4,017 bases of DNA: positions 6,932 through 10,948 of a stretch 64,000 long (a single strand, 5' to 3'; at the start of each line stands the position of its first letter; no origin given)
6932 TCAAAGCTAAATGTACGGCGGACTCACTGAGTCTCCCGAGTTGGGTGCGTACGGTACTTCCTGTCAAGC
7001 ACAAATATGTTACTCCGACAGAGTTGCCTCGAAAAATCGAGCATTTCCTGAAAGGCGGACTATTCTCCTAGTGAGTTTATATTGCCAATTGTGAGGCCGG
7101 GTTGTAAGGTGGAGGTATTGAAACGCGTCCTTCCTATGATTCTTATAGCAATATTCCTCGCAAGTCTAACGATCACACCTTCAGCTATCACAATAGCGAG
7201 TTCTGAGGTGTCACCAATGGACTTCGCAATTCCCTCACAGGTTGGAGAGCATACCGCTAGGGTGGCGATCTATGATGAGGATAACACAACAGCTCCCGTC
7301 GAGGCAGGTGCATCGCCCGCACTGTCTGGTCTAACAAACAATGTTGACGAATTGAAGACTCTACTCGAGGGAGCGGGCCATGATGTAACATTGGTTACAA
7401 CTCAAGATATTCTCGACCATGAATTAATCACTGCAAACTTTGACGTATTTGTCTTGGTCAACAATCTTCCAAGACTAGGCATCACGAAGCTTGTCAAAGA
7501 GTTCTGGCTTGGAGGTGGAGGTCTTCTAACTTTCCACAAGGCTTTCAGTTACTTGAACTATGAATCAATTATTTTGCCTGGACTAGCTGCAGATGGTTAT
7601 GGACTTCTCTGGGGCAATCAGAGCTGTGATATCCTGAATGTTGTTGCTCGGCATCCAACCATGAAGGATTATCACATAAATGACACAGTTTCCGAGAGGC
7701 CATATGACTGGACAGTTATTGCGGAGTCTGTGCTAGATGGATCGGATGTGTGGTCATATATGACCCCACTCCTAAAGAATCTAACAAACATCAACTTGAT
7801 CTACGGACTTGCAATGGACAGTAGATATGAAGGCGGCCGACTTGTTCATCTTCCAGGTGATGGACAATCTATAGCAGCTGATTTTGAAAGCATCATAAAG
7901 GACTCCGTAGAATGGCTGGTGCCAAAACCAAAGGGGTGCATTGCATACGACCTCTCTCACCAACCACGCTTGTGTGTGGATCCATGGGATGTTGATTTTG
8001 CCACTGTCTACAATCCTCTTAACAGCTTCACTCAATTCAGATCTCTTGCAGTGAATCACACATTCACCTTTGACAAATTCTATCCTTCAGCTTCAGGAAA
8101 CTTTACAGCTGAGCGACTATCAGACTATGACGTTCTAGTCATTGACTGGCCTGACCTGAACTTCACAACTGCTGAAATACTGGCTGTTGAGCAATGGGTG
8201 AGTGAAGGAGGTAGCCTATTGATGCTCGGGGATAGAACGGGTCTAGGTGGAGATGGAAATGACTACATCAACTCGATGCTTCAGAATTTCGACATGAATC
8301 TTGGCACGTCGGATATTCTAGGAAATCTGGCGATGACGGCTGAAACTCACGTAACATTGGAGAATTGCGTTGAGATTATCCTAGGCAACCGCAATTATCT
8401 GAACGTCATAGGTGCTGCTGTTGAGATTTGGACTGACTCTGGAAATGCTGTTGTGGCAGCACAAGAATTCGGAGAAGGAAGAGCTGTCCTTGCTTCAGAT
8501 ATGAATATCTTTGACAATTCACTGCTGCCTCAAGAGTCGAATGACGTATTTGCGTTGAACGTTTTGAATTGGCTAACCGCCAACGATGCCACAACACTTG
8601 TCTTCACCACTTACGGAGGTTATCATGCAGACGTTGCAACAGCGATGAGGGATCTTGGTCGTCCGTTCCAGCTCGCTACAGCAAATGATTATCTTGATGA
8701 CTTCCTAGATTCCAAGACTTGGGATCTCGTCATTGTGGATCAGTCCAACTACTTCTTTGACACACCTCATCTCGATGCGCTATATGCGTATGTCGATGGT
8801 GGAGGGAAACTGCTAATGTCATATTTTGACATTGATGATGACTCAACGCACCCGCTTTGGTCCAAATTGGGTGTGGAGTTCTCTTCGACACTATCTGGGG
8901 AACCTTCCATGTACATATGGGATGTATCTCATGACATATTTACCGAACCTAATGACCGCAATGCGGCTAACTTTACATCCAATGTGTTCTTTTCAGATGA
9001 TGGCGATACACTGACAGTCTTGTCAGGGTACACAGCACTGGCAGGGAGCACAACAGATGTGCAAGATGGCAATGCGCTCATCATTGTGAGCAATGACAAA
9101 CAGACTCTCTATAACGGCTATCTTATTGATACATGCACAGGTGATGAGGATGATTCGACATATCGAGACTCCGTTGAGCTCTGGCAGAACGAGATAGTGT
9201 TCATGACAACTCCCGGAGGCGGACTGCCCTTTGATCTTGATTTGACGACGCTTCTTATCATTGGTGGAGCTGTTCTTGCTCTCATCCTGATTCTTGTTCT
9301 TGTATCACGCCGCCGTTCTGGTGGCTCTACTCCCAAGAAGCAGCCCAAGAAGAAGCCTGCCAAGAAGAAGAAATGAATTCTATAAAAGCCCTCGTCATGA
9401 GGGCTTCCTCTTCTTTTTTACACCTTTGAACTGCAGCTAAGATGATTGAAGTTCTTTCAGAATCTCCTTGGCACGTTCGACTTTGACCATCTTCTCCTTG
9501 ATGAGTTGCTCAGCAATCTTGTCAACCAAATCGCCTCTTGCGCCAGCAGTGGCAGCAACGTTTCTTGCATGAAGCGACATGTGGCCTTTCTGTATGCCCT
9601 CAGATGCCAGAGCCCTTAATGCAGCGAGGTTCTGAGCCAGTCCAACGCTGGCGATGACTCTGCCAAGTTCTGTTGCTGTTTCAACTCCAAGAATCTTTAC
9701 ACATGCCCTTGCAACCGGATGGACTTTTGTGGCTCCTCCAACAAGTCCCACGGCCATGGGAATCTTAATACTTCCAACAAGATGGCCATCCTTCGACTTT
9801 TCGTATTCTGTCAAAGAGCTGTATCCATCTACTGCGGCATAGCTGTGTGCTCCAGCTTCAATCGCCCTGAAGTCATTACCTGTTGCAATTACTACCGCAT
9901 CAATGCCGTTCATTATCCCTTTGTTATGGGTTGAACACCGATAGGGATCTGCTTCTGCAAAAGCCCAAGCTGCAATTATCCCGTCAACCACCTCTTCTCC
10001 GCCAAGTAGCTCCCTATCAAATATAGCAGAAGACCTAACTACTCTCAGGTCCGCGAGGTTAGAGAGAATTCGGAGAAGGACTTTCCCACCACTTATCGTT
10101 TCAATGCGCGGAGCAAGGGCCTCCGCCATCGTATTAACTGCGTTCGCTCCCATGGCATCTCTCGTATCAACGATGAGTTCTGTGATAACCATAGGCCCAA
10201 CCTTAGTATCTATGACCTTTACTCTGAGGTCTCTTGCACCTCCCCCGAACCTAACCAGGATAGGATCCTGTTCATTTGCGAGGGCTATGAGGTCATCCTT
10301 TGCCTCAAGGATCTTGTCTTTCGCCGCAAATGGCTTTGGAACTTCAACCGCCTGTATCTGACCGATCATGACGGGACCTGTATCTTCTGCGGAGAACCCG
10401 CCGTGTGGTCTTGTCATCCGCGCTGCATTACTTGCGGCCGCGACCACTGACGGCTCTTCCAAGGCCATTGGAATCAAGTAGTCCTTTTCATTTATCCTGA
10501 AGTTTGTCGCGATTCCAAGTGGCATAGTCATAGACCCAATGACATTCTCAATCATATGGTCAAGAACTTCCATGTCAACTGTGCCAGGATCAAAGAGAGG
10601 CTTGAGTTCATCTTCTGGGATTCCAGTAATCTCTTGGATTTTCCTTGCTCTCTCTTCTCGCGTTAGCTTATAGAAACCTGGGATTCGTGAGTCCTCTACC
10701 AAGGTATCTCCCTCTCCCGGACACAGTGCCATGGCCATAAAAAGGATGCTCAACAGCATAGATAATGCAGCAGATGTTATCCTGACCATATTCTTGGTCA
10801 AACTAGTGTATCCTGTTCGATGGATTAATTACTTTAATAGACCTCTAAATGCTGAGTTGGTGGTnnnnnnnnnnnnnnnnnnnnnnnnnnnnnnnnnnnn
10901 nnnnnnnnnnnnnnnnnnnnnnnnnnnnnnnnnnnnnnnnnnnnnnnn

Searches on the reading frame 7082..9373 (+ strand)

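Call 9: search_protein_families(library=pfam, proteins=[window:7082-9373:+], max_evalue=0.001)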
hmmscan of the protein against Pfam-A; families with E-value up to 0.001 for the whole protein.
window:7082-9373:+ (764 aa): 5 families
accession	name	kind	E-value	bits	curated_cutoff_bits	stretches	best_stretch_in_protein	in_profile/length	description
PF14258.12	DUF4350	-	6.4e-10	40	30.4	1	351-495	41-181/181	Domain of unknown function (DUF4350)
PF23355.1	IFT52_GIFT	-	1.5e-07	31.2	27.2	1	340-406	37-102/246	IFT52 GIFT domain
PF09960.14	DUF2194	-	1.5e-07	30.6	30.4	1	517-674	56-203/582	Uncharacterised protein conserved in bacteria (DUF2194)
PF06283.17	ThuA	-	1e-06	29.6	33.4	0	317-380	21-83/209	Trehalose utilisation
PF09822.16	ABC_transp_aux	-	0.0001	22.1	34.7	0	347-386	44-83/288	ABC-type uncharacterized transport system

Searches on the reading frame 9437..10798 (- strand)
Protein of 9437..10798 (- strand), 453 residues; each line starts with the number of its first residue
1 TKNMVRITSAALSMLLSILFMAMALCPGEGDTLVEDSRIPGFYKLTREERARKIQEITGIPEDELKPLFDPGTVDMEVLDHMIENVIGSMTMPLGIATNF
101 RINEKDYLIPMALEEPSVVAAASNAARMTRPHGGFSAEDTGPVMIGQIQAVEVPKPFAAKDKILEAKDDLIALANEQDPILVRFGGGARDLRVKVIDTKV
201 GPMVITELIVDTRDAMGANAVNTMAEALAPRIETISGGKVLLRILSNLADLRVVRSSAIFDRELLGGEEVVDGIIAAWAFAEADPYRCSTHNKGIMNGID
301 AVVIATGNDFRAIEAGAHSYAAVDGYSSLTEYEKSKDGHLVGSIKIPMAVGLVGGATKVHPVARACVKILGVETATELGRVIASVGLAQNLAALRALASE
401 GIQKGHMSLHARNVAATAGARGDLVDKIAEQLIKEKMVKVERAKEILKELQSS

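Call 9: search_protein_families(library=pfam, proteins=[window:9437-10798:-], max_evalue=0.001)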
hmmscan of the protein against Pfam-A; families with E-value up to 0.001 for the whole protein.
window:9437-10798:- (453 aa): 1 family
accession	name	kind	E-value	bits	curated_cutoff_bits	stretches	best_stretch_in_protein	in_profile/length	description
PF00368.23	HMG-CoA_red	-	9.8e-111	370.7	27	1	48-411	3-368/368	Hydroxymethylglutaryl-coenzyme A reductase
